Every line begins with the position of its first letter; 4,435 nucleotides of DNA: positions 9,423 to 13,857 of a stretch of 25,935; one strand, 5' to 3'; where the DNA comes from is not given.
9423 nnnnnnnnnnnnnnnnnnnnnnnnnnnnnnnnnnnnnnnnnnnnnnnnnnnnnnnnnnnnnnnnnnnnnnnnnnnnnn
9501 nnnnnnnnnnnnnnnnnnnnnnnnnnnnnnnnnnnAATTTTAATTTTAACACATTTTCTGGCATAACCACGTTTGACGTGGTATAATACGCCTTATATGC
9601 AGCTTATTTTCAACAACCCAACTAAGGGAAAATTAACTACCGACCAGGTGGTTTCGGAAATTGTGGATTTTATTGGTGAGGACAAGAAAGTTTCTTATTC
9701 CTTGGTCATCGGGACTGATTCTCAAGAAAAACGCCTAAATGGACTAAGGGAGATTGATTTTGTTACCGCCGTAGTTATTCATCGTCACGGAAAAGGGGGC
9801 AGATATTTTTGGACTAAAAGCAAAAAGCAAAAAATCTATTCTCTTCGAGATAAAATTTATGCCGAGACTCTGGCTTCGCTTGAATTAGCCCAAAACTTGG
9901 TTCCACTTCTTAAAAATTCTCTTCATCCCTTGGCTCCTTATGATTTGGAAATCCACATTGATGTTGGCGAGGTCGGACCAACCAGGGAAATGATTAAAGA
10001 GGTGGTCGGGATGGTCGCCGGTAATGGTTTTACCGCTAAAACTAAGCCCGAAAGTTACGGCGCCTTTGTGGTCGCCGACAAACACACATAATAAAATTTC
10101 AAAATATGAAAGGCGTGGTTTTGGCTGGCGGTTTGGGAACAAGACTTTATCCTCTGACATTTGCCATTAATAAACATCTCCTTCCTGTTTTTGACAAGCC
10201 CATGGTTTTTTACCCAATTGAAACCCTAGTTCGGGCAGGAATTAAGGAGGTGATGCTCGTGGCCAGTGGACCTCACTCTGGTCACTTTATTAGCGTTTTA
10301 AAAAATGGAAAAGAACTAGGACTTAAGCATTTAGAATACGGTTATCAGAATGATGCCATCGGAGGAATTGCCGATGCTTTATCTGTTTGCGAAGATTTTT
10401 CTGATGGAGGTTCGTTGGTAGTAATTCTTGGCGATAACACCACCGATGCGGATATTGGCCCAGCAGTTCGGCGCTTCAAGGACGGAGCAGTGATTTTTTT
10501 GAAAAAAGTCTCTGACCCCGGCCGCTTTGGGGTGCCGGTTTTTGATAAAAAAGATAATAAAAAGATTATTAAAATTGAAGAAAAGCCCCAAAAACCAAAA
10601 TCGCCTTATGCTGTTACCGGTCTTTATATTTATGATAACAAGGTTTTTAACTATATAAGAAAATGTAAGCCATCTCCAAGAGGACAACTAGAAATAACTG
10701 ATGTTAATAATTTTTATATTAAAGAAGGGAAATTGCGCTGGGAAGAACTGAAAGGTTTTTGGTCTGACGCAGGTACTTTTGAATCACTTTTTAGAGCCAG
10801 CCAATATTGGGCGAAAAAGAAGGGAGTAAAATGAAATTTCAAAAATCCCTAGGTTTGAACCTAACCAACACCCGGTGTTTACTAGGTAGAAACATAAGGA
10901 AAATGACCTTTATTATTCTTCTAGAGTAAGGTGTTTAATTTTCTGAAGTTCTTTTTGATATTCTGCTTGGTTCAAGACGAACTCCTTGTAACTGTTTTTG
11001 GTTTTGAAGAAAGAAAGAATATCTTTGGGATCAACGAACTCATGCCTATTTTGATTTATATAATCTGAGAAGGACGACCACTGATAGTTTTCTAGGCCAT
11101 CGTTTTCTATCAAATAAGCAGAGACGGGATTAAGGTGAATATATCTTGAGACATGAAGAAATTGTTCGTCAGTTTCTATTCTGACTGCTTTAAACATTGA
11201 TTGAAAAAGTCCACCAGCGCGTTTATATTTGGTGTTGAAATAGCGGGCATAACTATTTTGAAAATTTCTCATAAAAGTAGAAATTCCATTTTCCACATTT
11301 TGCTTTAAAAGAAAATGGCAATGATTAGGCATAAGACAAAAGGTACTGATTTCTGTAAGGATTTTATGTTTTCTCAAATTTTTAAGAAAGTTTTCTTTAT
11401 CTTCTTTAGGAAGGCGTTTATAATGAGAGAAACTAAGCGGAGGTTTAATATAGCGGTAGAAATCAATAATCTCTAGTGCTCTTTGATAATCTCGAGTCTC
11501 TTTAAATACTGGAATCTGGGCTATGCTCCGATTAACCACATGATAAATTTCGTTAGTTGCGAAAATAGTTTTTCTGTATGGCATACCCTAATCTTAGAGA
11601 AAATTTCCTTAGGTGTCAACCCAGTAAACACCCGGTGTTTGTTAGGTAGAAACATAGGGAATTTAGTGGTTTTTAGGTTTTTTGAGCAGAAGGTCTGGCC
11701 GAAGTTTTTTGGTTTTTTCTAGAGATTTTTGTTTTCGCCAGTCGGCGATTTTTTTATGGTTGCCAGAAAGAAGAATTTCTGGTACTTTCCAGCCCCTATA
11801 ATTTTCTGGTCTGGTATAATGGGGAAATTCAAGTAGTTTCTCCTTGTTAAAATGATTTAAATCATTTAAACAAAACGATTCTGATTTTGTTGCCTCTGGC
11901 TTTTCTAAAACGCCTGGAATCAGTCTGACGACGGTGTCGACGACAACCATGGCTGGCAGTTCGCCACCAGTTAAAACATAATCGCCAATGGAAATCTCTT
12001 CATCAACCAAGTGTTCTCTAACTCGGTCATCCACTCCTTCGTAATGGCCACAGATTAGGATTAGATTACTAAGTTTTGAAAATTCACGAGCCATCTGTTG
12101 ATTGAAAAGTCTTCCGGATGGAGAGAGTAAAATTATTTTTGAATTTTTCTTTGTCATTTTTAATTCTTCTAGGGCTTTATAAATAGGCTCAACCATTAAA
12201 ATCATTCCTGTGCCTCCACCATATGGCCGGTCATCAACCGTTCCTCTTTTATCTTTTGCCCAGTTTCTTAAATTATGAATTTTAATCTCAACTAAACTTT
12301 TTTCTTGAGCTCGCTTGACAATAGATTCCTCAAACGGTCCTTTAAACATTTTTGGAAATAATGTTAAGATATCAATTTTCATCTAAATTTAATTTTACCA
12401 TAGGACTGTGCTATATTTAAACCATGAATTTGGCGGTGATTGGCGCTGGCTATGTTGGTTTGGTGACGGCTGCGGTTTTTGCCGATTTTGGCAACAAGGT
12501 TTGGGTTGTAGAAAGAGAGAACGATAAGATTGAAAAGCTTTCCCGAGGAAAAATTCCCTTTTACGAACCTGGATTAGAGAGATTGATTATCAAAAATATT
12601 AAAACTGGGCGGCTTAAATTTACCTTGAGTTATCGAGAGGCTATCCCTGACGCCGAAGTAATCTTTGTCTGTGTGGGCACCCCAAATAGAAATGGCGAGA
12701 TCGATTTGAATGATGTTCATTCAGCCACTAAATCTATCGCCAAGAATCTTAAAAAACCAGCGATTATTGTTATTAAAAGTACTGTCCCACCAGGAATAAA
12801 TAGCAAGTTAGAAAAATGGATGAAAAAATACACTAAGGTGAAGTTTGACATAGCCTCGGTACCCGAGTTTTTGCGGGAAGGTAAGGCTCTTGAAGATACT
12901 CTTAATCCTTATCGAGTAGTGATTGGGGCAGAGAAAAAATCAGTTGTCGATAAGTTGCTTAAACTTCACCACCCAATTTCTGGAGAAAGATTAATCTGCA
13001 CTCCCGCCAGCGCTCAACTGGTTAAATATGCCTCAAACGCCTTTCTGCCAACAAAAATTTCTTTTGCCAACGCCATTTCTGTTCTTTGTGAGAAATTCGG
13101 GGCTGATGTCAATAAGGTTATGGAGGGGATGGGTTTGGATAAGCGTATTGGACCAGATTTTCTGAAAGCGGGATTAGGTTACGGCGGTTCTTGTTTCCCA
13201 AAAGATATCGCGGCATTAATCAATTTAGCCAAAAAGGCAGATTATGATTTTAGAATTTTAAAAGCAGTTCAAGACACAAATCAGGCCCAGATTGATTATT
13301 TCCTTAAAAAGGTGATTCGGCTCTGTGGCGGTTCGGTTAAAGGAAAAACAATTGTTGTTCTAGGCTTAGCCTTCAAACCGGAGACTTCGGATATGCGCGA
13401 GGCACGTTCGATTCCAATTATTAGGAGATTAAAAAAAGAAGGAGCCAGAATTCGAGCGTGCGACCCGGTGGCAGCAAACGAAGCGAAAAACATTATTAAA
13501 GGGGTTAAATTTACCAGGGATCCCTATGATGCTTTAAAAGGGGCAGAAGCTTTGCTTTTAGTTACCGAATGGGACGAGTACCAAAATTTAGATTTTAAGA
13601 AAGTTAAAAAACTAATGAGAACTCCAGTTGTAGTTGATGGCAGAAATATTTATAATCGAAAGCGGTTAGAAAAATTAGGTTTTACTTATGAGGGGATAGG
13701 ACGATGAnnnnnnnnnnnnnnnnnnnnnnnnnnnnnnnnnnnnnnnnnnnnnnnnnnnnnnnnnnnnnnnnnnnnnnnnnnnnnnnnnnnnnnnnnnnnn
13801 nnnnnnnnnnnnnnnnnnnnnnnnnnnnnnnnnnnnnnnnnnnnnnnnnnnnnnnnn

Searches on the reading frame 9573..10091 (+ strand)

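Call 7: search_protein_families(library=pfam, proteins=[window:9573-10091:+], max_evalue=0.01)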
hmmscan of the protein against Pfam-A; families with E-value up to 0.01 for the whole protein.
window:9573-10091:+ (172 aa): 1 family
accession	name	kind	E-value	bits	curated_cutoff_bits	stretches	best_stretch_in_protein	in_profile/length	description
PF04308.18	RNaseH_like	-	4.2e-49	166.6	25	1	25-172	1-144/145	Ribonuclease H-like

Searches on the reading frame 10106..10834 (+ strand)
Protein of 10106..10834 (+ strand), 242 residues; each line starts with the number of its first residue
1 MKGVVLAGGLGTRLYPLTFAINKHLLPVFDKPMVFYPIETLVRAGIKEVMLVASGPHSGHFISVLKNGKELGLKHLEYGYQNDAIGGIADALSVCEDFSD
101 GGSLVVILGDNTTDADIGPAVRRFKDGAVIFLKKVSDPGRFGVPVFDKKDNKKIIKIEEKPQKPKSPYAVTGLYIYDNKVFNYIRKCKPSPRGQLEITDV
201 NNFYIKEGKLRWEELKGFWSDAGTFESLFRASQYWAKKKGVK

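Call 7: search_protein_families(library=pfam, proteins=[window:10106-10834:+], max_evalue=0.01)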
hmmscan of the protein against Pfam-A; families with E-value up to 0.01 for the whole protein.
window:10106-10834:+ (242 aa): 2 families
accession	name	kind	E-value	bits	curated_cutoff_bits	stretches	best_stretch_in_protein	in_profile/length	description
PF00483.29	NTP_transferase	-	2.1e-50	172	21.2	1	2-235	1-242/245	Nucleotidyl transferase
PF12804.13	NTP_transf_3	-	7.7e-07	29.9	27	1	3-110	1-95/160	MobA-like NTP transferase domain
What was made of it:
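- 10106..10834 (+): RmlA-like sugar-1-phosphate nucleotidylyltransferase. Likely NDP-sugar supply; conserved nearby in relatives. PF00483 at 2e-50 (call 7).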

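Call 63: search_protein_families(library=ncbifam, proteins=[window:10106-10834:+], max_evalue=0.00001)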
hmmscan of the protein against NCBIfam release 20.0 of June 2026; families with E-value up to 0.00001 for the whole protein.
window:10106-10834:+ (242 aa): 19 families
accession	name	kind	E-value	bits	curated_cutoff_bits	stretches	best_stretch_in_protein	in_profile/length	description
TIGR01207.1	rmlA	equivalog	3e-69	233.3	360.65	1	2-234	1-235/286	glucose-1-phosphate thymidylyltransferase RfbA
TIGR01208.1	rmlA_long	equivalog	2.2e-58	197.9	320.25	1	2-233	1-232/353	glucose-1-phosphate thymidylyltransferase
NF012024.0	PRK15480.1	equivalog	6.8e-58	196.1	588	1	2-236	5-241/292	glucose-1-phosphate thymidylyltransferase RfbA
TIGR03992.1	Arch_glmU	subfamily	1.2e-40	139.6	292.1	1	1-234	1-226/393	bifunctional sugar-1-phosphate nucleotidylyltransferase/acetyltransferase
NF041313.1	UDPGP_AglF_Halo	equivalog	8.8e-31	107.1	400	1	1-209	1-207/234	UTP--glucose-1-phosphate uridylyltransferase AglF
NF041173.1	Sug_nt_acttase_Thmprot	equivalog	7.9e-30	104.1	600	1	1-224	1-216/405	bifunctional sugar-1-phosphate nucleotidylyltransferase/acetyltransferase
TIGR01099.1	galU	equivalog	7.9e-23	81.4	326.8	2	2-54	3-55/261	UTP--glucose-1-phosphate uridylyltransferase GalU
NF052502.1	man1P_GTase_Rv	exception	1.2e-19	70.4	440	1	2-232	2-227/352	mannose-1-phosphate guanylyltransferase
NF045761.1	NAMPUrTaseMurU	equivalog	2e-18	67.1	250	1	1-231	1-223/226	N-acetylmuramate alpha-1-phosphate uridylyltransferase MurU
NF009928.0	PRK13389.1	equivalog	1e-14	54.4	548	1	2-54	10-62/302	UTP--glucose-1-phosphate uridylyltransferase GalU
NF007516.0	PRK10122.1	equivalog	7.7e-14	51.5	534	1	2-54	5-57/297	UTP--glucose-1-phosphate uridylyltransferase GalF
NF003670.0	PRK05293.1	equivalog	2.5e-13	49.7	470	1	135-232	157-255/382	glucose-1-phosphate adenylyltransferase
TIGR01105.1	galF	equivalog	1.5e-12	47.3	659.2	1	2-54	5-57/297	GalU regulator GalF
TIGR02623.1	G1P_cyt_trans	equivalog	2e-12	47.1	300.25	1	95-239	113-249/255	glucose-1-phosphate cytidylyltransferase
NF049965.1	GlMnHpPGnyltfHddC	equivalog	5.1e-11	42.6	300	1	1-183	1-174/221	D-glycero-D-manno-heptose 1-phosphate guanosyltransferase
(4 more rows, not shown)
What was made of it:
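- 10106..10834 (+): TIGR01207 rmlA at 233 bits, below the cut-off of 361 (call 63).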

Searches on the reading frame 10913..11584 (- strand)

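Call 47: search_protein_families(library=pfam, proteins=[window:10913-11584:-], max_evalue=0.01)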
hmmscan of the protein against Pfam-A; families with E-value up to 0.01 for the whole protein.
window:10913-11584:- (223 aa): 1 family
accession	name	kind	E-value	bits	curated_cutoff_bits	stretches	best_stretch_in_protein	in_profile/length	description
PF01797.21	Y1_Tnp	-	7.4e-11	42.7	23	1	74-150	38-119/121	Transposase IS200 like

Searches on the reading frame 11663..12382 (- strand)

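Call 47: search_protein_families(library=pfam, proteins=[window:11663-12382:-], max_evalue=0.01)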
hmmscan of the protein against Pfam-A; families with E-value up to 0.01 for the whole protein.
window:11663-12382:- (239 aa): 1 family
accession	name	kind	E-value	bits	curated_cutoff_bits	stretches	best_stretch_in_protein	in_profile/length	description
PF01746.26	tRNA_m1G_MT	-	7.3e-65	218.8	27.3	1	23-229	2-195/195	tRNA (Guanine-1)-methyltransferase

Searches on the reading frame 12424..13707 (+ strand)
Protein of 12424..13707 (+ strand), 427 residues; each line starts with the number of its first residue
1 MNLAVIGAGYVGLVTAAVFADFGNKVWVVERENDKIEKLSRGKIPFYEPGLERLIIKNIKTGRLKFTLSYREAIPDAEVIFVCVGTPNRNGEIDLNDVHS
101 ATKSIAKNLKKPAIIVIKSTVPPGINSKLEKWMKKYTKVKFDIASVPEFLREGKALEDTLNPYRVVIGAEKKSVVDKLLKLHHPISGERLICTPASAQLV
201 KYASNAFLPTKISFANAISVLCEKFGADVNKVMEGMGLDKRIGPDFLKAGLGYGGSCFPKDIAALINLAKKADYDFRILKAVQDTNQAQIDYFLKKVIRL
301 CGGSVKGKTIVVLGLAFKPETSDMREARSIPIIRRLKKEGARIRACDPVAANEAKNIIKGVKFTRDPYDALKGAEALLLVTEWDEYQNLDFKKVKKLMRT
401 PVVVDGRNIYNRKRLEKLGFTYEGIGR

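Call 5: search_protein_families(library=pfam, proteins=[window:12424-13707:+], max_evalue=0.01)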
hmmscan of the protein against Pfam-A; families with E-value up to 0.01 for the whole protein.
window:12424-13707:+ (427 aa): 14 families
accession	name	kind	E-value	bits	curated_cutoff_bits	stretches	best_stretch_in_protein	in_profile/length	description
PF03721.20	UDPG_MGDP_dh_N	-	1.2e-57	195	27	1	1-175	1-181/187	UDP-glucose/GDP-mannose dehydrogenase family, NAD binding domain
PF00984.24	UDPG_MGDP_dh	-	4.6e-36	123.3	25.4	1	196-287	2-93/94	UDP-glucose/GDP-mannose dehydrogenase family, central domain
PF03720.21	UDPG_MGDP_dh_C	-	5e-35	120.4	30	1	312-411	2-102/103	UDP-glucose/GDP-mannose dehydrogenase family, UDP binding domain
PF03446.21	NAD_binding_2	-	2.4e-07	31.4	21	1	3-135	2-109/161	NAD binding domain of 6-phosphogluconate dehydrogenase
PF00070.33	Pyr_redox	-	1.5e-06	29.1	22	1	3-33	2-32/82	Pyridine nucleotide-disulphide oxidoreductase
PF07992.20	Pyr_redox_2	-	1.2e-05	25.3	26.1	1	2-34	144-176/291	Pyridine nucleotide-disulphide oxidoreductase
PF03807.23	F420_oxidored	-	2.8e-05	25.1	21.6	1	3-85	2-68/94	NADP oxidoreductase coenzyme F420-dependent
PF02737.24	3HCDH_N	-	3e-05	24.5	22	1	3-80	2-82/180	3-hydroxyacyl-CoA dehydrogenase, NAD binding domain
PF02558.23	ApbA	-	0.00036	20.6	22.2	1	4-84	2-74/150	Ketopantoate reductase PanE/ApbA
PF01210.29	NAD_Gly3P_dh_N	-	0.0013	19.1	23.1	0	3-86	2-79/158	NAD-dependent glycerol-3-phosphate dehydrogenase N-terminus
PF13241.12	NAD_binding_7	-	0.0038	18.2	22.1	0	3-93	10-78/104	Putative NAD(P)-binding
PF01266.30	DAO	-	0.004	17.2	27.9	1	3-33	2-32/353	FAD dependent oxidoreductase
PF02254.24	TrkA_N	-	0.0044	17.8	23.8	0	4-44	2-42/116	TrkA-N domain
PF01494.25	FAD_binding_3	-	0.0057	16.4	22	1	4-43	5-43/349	FAD binding domain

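Call 6: search_protein_families(library=ncbifam, proteins=[window:12424-13707:+], max_evalue=0.01)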
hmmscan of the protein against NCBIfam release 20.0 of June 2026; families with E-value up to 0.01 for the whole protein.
window:12424-13707:+ (427 aa): 25 families
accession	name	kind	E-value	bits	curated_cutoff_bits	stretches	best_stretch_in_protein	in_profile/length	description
NF047673.2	TeichurnBiosyTuaD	equivalog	1.6e-144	482.3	700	1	3-427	4-431/439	UDP-glucose 6-dehydrogenase TuaD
TIGR03026.1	NDP-sugDHase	subfamily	4.2e-134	447.4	189.8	1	1-408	1-413/413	nucleotide sugar dehydrogenase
NF041297.1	UDPGDh_AglM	equivalog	3e-111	372.4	670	1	1-425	1-428/429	UDP-glucose 6-dehydrogenase AglM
NF040825.1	UDPMaNacDH_Arch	equivalog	2.1e-62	211.4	750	1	1-427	1-415/418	UDP-N-acetyl-D-mannosamine dehydrogenase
NF008286.0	PRK11064.1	equivalog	9.3e-45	152.9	459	1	3-398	6-411/420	UDP-N-acetyl-D-mannosamine dehydrogenase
NF011631.0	PRK15057.1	equivalog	1.9e-32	112.9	757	1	1-353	1-342/388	UDP-glucose 6-dehydrogenase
NF011729.0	PRK15182.1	equivalog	2.3e-13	49.7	592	1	2-354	8-362/425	Vi polysaccharide biosynthesis UDP-N-acetylglucosamine C-6 dehydrogenase TviB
NF004943.0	PRK06292.2-1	equivalog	0.00019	20.3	432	1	3-53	174-224/456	dihydrolipoyl dehydrogenase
NF004991.0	PRK06370.1-3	subfamily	0.00027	19.6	620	1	2-45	37-80/509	FAD-containing oxidoreductase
NF041853.1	hythiocyan_redase_MerA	equivalog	0.00051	19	650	1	2-36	162-196/440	hypothiocyanous acid reductase MerA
NF040477.1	chlor_oxi_RclA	equivalog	0.00058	18.6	740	1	2-35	160-193/441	reactive chlorine resistance oxidoreductase RclA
NF000942.0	PRK00094.1-4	subfamily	0.00073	18.8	257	1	2-86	4-82/334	NAD(P)H-dependent glycerol-3-phosphate dehydrogenase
TIGR01350.1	lipoamide_DH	equivalog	0.00098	17.9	408.8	1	2-34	172-204/461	dihydrolipoyl dehydrogenase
TIGR03911.1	pyrrolys_PylD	equivalog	0.0012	18.1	150.05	1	4-42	149-187/266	3-methylornithyl-N6-L-lysine dehydrogenase PylD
TIGR03364.1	HpnW_proposed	hypoth_equivalog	0.0012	18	285.1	1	2-33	2-33/365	TIGR03364 family FAD-dependent oxidoreductase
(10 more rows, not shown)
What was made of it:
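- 12424..13707 (+): UDP-glucose 6-dehydrogenase (ugd). Its stop overlaps the GT2a start (ATGA). Accessory to the cluster. Three UDPG_MGDP_dh Pfam domains; TIGR03026 at 447 bits against 190 (calls 5, 6).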
